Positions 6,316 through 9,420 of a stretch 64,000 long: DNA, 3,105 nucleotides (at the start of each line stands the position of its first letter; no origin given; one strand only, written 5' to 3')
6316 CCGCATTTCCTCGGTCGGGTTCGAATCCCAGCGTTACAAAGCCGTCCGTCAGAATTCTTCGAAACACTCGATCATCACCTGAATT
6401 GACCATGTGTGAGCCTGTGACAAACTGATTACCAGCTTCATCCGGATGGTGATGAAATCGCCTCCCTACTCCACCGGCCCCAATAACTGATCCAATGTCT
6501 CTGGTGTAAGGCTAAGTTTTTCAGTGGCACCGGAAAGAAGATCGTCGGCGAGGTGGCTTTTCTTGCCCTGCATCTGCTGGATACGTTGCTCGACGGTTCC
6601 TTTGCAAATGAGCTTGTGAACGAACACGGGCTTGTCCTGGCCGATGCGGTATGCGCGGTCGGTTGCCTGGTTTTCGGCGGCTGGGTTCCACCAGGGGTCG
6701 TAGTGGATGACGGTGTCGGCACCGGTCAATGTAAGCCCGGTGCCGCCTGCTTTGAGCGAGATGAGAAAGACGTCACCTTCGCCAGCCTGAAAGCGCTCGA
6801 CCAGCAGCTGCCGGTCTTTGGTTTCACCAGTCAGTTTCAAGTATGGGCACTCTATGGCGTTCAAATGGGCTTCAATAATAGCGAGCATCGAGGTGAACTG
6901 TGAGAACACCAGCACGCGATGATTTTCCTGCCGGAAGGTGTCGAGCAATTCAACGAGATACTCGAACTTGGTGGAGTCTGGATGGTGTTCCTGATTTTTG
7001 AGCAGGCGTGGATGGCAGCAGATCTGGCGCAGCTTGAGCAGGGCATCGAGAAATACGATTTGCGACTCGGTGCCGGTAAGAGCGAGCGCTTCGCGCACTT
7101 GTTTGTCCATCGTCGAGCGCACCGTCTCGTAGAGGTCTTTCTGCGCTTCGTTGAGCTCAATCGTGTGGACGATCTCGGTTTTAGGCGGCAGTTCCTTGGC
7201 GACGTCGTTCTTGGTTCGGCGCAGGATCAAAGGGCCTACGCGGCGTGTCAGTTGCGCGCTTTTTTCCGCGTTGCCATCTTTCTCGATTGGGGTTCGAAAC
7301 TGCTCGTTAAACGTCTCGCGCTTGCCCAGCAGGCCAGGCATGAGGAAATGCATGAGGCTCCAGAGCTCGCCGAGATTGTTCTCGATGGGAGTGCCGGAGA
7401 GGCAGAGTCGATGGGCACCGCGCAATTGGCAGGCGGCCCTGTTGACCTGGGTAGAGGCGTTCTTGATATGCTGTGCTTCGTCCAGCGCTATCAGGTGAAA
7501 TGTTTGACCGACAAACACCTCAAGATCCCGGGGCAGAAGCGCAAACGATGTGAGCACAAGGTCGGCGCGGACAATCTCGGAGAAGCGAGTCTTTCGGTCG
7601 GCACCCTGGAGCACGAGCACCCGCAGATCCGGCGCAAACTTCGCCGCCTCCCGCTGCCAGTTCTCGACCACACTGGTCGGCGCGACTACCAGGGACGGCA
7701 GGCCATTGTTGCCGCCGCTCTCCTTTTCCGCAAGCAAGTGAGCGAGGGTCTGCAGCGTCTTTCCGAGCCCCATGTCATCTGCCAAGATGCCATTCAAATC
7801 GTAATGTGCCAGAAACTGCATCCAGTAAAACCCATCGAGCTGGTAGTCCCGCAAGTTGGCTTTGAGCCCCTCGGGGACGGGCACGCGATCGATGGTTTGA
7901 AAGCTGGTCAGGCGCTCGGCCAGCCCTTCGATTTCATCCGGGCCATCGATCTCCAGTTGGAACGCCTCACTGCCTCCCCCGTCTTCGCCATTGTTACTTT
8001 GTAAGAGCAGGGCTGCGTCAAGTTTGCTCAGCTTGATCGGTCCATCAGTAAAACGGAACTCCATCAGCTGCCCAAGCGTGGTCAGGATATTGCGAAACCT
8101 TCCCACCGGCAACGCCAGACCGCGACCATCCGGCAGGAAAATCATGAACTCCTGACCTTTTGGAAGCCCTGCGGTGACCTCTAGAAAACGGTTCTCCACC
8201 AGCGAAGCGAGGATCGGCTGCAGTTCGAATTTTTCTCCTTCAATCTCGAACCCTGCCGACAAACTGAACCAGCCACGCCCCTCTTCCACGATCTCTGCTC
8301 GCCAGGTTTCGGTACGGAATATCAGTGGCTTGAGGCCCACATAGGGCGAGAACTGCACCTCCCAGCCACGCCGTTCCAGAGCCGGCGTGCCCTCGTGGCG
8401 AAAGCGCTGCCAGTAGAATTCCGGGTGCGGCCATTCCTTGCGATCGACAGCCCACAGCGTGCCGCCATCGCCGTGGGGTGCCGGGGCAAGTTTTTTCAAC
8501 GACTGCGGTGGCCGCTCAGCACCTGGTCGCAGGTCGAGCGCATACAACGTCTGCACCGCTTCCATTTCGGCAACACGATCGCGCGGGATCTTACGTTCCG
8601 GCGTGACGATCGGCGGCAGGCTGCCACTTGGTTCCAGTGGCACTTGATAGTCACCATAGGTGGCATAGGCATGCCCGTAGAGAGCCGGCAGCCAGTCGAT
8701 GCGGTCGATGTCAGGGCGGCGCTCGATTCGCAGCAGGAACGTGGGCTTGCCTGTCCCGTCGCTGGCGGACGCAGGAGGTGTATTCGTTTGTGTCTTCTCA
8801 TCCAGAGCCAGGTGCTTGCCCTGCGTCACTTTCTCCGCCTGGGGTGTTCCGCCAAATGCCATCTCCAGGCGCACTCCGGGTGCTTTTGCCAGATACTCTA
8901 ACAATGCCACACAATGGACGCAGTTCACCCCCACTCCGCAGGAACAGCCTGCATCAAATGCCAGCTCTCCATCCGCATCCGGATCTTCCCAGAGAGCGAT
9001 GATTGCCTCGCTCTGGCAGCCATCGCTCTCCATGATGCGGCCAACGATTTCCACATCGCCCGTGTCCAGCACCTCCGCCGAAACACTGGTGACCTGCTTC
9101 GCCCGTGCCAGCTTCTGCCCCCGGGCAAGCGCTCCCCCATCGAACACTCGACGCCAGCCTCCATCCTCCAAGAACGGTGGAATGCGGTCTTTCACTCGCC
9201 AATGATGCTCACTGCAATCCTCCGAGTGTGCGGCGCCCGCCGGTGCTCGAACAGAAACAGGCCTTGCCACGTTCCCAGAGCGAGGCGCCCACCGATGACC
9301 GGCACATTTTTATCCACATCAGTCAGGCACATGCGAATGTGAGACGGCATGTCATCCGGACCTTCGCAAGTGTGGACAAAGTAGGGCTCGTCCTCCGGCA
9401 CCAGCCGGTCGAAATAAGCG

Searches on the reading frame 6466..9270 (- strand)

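Call 68: search_protein_families(library=pfam, proteins=[window:6466-9270:-], max_evalue=0.0001)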
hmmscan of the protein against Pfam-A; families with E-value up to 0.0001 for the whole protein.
window:6466-9270:- (934 aa): 2 families
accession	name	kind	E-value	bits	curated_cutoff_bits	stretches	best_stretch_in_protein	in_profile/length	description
PF00176.29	SNF2-rel_dom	-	5.1e-72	242.8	24.9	1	476-756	1-290/290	SNF2-related domain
PF00271.37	Helicase_C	-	2.3e-23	83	23.5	1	768-877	2-110/110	Helicase conserved C-terminal domain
